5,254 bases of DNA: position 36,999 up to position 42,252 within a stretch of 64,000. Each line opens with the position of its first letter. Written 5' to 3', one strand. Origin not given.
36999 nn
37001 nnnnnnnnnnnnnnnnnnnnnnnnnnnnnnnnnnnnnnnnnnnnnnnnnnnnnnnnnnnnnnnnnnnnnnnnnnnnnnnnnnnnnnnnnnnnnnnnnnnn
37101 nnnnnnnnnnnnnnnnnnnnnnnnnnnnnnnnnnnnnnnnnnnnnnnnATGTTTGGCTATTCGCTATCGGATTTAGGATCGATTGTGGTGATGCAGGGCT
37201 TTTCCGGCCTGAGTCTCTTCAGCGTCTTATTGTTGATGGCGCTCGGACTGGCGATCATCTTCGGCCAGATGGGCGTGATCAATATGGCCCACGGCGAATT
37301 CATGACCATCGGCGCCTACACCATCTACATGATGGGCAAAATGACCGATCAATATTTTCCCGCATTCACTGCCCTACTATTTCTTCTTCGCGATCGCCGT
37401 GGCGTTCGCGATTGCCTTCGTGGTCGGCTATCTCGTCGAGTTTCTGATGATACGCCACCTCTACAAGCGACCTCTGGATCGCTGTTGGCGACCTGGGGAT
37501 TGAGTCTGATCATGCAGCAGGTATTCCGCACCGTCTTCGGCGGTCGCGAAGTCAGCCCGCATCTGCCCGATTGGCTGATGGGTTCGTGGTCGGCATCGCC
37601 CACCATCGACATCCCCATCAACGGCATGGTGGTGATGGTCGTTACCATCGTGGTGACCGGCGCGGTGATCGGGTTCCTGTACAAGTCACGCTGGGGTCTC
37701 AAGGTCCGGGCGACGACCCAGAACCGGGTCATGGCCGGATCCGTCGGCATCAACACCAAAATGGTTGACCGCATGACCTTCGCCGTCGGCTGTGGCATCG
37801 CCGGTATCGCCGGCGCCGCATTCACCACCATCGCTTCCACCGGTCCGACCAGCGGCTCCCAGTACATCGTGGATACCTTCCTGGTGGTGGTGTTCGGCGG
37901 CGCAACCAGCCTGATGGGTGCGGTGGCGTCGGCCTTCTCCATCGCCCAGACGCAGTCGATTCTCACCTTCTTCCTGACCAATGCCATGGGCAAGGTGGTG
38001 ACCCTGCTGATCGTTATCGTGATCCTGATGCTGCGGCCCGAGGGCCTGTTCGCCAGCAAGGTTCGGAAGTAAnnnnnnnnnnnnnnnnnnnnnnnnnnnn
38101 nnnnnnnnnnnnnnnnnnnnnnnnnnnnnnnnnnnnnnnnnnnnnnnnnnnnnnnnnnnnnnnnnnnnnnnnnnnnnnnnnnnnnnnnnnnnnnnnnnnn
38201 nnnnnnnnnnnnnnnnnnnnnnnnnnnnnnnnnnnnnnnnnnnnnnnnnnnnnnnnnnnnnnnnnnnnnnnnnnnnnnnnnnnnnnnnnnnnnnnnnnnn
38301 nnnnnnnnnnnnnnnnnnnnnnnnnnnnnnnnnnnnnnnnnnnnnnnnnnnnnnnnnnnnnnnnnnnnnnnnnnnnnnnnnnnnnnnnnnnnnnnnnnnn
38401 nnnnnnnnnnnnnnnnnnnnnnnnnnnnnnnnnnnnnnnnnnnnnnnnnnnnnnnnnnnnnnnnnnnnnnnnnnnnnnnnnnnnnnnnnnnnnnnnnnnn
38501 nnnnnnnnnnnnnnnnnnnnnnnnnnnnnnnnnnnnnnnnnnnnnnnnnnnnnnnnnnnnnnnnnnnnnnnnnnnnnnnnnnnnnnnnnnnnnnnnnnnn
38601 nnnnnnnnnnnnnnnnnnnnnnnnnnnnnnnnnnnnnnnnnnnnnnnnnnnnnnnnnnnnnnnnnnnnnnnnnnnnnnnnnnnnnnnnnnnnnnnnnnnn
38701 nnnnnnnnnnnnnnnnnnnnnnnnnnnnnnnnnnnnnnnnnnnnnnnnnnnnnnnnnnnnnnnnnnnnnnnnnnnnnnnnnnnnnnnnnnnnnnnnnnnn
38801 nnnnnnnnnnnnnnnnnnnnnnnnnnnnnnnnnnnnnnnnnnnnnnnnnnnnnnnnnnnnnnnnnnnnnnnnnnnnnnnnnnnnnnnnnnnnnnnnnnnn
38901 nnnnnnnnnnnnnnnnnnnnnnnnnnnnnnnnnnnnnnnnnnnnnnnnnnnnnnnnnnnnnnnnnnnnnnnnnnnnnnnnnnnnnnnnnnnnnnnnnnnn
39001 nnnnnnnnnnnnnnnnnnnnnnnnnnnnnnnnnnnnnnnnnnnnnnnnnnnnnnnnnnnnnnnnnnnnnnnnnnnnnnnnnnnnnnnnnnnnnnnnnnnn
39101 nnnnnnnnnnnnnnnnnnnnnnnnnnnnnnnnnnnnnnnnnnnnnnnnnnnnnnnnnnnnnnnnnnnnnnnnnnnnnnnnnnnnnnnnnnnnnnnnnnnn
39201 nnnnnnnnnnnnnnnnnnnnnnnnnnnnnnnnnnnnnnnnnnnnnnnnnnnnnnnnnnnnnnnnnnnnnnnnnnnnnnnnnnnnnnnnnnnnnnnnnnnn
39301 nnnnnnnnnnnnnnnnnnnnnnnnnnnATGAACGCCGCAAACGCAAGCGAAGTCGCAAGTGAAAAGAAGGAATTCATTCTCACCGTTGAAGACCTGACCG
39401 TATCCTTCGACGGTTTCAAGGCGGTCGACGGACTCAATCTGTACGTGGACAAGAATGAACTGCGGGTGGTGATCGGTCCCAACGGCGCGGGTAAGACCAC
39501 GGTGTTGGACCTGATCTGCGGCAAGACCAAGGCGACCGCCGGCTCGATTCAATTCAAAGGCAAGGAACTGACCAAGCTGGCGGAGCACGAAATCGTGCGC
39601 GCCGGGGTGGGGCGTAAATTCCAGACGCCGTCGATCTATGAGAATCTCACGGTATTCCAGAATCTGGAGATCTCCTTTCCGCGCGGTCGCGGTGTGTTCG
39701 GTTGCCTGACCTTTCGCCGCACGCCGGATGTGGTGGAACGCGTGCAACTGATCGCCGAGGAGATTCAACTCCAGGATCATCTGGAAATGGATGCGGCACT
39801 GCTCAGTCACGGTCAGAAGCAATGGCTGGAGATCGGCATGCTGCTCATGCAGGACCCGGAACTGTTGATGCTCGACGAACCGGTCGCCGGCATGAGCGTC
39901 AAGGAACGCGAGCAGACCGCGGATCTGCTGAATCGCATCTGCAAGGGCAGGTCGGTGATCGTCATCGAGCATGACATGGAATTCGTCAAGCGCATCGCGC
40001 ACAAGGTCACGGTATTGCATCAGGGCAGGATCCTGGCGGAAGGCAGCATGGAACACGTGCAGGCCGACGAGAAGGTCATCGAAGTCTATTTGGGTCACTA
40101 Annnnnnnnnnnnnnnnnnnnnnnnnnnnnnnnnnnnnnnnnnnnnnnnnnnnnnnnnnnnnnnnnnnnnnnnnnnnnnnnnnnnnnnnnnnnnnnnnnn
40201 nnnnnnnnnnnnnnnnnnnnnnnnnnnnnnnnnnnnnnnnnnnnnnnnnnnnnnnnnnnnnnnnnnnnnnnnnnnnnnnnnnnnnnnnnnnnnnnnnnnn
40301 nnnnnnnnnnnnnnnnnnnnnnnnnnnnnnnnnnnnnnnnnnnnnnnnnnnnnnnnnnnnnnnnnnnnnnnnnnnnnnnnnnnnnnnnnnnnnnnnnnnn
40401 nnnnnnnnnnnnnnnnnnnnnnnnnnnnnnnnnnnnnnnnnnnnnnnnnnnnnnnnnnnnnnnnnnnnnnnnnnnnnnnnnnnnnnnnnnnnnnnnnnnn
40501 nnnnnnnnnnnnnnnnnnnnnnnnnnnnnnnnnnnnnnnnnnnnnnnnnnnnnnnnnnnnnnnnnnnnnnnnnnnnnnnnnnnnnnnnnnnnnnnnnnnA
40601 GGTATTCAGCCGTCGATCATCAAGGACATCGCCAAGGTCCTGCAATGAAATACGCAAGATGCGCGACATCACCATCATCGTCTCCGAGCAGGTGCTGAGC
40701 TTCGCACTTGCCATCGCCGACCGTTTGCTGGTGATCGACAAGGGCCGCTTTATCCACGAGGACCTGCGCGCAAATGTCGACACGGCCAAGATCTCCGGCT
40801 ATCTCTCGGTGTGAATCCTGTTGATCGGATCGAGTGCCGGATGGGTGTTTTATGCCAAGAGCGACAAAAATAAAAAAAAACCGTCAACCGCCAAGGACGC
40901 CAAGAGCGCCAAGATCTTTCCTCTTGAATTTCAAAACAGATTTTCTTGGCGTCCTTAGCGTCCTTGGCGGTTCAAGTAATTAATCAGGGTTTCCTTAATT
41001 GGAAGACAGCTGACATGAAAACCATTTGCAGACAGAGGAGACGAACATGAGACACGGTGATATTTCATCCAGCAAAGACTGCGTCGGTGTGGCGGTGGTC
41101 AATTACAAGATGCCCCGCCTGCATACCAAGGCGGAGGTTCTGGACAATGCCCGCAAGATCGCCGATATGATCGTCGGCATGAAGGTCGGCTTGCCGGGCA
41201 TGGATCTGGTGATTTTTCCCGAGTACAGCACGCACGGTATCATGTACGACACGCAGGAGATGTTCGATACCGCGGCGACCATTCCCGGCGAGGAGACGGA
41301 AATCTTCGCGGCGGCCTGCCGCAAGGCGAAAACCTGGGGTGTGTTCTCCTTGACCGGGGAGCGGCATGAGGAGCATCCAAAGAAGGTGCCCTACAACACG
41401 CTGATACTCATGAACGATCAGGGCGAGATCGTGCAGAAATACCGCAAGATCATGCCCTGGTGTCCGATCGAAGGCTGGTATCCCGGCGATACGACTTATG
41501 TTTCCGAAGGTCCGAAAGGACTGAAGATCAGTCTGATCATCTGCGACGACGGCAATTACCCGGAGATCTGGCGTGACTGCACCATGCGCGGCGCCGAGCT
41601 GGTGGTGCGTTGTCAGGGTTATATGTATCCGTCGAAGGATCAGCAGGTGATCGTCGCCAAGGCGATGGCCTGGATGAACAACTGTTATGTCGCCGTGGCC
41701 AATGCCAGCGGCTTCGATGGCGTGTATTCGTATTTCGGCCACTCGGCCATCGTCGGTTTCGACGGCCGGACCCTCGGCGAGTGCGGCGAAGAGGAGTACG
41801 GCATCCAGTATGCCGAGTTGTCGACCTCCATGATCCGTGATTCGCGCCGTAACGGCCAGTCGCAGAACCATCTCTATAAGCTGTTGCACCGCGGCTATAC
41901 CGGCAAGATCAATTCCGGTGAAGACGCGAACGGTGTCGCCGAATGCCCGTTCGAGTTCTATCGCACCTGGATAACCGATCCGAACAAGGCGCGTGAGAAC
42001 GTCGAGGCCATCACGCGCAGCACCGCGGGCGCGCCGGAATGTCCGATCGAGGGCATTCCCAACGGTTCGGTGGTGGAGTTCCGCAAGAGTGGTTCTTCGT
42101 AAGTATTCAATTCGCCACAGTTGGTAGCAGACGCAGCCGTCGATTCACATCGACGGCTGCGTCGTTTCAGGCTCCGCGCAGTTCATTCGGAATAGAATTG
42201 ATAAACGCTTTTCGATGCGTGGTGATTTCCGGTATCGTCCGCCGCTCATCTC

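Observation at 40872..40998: Family B: MITE-like element with termini made of 9-bp iteron-like repeats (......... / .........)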

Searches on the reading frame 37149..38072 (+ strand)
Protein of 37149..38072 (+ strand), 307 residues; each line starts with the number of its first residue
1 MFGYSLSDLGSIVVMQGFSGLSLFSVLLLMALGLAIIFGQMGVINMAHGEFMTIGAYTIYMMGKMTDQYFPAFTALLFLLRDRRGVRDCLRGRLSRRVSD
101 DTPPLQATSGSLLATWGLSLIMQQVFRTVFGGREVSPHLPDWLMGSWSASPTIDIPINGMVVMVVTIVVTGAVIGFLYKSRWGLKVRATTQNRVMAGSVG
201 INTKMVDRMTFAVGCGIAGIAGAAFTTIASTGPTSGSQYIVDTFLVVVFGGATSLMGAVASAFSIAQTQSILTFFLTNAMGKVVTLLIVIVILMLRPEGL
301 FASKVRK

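Call 34: find_encoding_contigs(protein=window:37149-38072:+, flank=10000, max_places=4)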
Protein window:37149-38072:+ (307 aa): no gene with exactly this product is on record in the collection.

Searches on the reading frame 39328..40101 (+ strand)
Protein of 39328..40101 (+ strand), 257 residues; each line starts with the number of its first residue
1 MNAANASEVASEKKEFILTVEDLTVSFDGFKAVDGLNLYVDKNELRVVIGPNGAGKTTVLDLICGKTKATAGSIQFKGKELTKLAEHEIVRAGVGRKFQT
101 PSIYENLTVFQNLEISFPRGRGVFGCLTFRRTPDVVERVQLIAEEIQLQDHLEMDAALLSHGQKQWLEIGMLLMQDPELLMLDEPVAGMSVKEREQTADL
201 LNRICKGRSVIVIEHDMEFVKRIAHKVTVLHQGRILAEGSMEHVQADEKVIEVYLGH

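Call 31: search_protein_families(library=pfam, proteins=[window:39328-40101:+], max_evalue=0.001)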
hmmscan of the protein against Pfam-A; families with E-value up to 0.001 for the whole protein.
window:39328-40101:+ (257 aa): 6 families
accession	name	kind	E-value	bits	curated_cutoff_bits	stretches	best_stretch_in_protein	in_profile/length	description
PF00005.33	ABC_tran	-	4.8e-29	102.1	25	1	34-187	2-137/137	ABC transporter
PF12399.14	BCA_ABC_TP_C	-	8e-09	35.4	25.5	1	234-257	1-24/27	Branched-chain amino acid ATP-binding cassette transporter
PF13304.12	AAA_21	-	6.5e-08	33.4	27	1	47-106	3-74/304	AAA domain, putative AbiEii toxin, Type IV TA system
PF02463.25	SMC_N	-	4.9e-07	29.8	40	1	27-231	7-213/220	RecF/RecN/SMC N terminal domain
PF13476.12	AAA_23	-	6.2e-05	24.2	27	1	28-64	5-40/201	AAA domain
PF13604.12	AAA_30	-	0.00096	19.4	27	0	41-70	16-45/191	AAA domain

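Call 33: find_encoding_contigs(protein=window:39328-40101:+, flank=10000, max_places=4)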
Protein window:39328-40101:+ (257 aa): no gene with exactly this product is on record in the collection.

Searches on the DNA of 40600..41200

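Call 19: search_rna_families(source=window, start=40600, end=41200, threshold=evalue, max_evalue=10)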
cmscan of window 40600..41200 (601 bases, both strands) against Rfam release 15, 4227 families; matches with E-value up to 10: 6.
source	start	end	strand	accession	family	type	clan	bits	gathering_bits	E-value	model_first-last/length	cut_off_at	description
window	40887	40971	-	RF03356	mir-4782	Gene; miRNA;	-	34.1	100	0.00015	1-79/79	no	mir-4782 microRNA precursor family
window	40884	40974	-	RF04161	mir-3688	Gene; miRNA;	-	31.5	84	0.00017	1-88/88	no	mir-3688 microRNA precursor family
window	40879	40978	-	RF03975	mir-5881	Gene; miRNA;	-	31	87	1.8e-05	1-67/67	no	mir-5881 microRNA precursor family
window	40879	40978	+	RF03975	mir-5881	Gene; miRNA;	-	28.6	87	0.0001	1-67/67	no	mir-5881 microRNA precursor family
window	40893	40965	-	RF04134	MIR7504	Gene; miRNA;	-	22.8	83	0.17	1-124/124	no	MIR7504 microRNA precursor family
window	40889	40967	-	RF03967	mir-1270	Gene; miRNA;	-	16.3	90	1.9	1-83/83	no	mir-1270 microRNA precursor family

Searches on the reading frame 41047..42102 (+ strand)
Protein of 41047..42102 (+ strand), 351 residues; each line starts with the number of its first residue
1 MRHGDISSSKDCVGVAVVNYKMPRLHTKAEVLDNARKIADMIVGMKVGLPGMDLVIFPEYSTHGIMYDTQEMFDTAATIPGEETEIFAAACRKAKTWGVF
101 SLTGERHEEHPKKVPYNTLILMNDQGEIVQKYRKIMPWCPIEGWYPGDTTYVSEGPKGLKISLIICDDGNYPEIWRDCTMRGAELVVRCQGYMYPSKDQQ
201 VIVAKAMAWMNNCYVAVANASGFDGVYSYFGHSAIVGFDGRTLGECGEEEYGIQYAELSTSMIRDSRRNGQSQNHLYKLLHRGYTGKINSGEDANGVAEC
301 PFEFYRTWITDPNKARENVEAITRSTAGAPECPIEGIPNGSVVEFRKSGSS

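Call 22: find_encoding_contigs(protein=window:41047-42102:+, flank=10000, max_places=6)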
Protein window:41047-42102:+ (351 aa): no gene with exactly this product is on record in the collection.

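Call 31: search_protein_families(library=pfam, proteins=[window:41047-42102:+], max_evalue=0.001)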
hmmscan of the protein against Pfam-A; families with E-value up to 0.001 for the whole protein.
window:41047-42102:+ (351 aa): 1 family
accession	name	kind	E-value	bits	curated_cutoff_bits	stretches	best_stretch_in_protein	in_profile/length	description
PF00795.27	CN_hydrolase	-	2.8e-48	164.9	23.2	1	15-267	2-255/256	Carbon-nitrogen hydrolase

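Call 35: find_homologous_proteins(query=window:41047-42102:+, max_evalue=1e-50)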
Query window:41047-42102:+ (351 aa): 1927 proteins with E <= 1e-50 among 3075 candidates; the best 120 are listed.
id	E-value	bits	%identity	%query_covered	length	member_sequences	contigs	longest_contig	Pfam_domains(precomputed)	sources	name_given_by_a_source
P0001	1.0e-230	783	94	99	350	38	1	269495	PF00795.28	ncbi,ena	-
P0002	2.1e-224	762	94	97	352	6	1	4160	PF00795.28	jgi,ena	-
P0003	9.7e-220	747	90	99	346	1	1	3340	PF00795.28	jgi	jgi:amidase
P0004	2.1e-218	743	89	99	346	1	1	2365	PF00795.28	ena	-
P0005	5.0e-218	741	90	99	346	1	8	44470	PF00795.28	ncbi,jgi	ncbi:MAG: aliphatic amidase [Gammaproteobacteria bacterium]|jgi:amidase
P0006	1.3e-217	740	89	99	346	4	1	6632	PF00795.28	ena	-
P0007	3.3e-213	725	88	97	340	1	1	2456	PF00795.28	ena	-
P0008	7.0e-211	718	87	97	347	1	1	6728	PF00795.28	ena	-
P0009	1.7e-210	716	87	97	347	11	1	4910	PF00795.28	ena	-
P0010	5.0e-210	715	87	97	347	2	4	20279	PF00795.28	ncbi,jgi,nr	ncbi:MAG: aliphatic amidase [Atribacterota bacterium]|jgi:amidase|nr:aliphatic amidase [Atribacterot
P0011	6.9e-210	714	87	97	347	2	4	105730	PF00795.28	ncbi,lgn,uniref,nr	ncbi:MAG: aliphatic amidase [Acidithiobacillus ferriphilus]|uniref:aliphatic amidase n=1 Tax=Acidith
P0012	1.4e-209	713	87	97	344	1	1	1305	PF00795.28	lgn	-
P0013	1.7e-209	713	87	97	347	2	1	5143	PF00795.28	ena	-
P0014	1.8e-209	713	87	97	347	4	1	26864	PF00795.28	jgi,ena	-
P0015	2.4e-209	713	85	97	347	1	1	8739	PF00795.28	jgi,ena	-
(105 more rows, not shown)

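Call 36: find_encoding_contigs(protein=P0001, flank=10000, max_places=3)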
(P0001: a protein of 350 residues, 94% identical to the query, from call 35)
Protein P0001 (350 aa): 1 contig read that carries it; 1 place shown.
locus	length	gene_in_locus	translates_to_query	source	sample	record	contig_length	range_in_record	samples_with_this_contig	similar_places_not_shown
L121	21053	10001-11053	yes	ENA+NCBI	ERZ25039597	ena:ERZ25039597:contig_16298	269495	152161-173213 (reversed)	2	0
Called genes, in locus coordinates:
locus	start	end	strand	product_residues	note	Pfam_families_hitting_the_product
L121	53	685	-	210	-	PF08448:PAS_4 (faint), PF00989:PAS, PF13188:PAS_8 (weak), PF13426:PAS_9, PF08447:PAS_3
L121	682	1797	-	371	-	PF13596:PAS_10 (faint), PF08448:PAS_4, PF00989:PAS, PF08448:PAS_4, PF13188:PAS_8 (weak), PF13426:PAS_9, PF08447:PAS_3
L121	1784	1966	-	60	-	-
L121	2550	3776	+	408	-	PF03069:FmdA_AmdA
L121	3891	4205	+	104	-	PF09723:Zn_ribbon_8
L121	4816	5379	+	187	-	PF13433:Peripla_BP_5, PF13458:Peripla_BP_6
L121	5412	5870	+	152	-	PF13433:Peripla_BP_5, PF13458:Peripla_BP_6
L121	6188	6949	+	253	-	PF02653:BPD_transp_2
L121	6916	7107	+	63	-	-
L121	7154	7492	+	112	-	PF02653:BPD_transp_2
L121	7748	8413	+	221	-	PF02653:BPD_transp_2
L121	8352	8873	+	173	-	PF13476:AAA_23 (faint), PF00005:ABC_tran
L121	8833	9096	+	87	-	PF12399:BCA_ABC_TP_C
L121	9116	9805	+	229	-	PF00005:ABC_tran, PF13304:AAA_21 (weak)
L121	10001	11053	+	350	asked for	PF00795:CN_hydrolase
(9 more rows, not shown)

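Call 37: find_encoding_contigs(protein=P0005, flank=10000, max_places=3)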
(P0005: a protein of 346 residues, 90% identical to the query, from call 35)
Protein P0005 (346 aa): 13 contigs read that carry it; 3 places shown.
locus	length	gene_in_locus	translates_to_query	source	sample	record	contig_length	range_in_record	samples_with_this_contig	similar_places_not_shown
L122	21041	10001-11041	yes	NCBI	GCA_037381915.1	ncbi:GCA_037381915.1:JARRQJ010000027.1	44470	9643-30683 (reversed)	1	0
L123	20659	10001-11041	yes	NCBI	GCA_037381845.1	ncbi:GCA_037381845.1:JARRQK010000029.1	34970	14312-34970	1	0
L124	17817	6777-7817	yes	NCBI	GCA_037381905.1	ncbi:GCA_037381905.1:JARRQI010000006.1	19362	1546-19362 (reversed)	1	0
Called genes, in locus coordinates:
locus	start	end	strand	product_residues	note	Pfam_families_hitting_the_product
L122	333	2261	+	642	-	PF08448:PAS_4 (faint), PF12860:PAS_7 (faint), PF13426:PAS_9 (faint), PF00989:PAS, PF13188:PAS_8 (weak), PF00990:GGDEF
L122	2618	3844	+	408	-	PF03069:FmdA_AmdA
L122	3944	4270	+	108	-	PF09723:Zn_ribbon_8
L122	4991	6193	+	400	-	PF13433:Peripla_BP_5, PF13458:Peripla_BP_6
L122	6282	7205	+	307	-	PF02653:BPD_transp_2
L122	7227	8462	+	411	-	PF02653:BPD_transp_2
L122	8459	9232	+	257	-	PF02463:SMC_N (weak), PF00005:ABC_tran, PF13304:AAA_21 (faint), PF12399:BCA_ABC_TP_C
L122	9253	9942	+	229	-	PF00005:ABC_tran, PF13304:AAA_21 (faint)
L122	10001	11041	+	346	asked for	PF00795:CN_hydrolase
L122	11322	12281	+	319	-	PF04463:2-thiour_desulf, PF08349:DUF1722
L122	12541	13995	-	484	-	PF03600:CitMHS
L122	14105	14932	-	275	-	PF00231:ATP-synt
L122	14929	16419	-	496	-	PF02874:ATP-synt_ab_N (faint), PF00006:ATP-synt_ab, PF00306:ATP-synt_ab_C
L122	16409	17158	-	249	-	PF00430:ATP-synt_B, PF00213:OSCP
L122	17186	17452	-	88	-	PF00137:ATP-synt_C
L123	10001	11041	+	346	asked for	PF00795:CN_hydrolase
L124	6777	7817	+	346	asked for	PF00795:CN_hydrolase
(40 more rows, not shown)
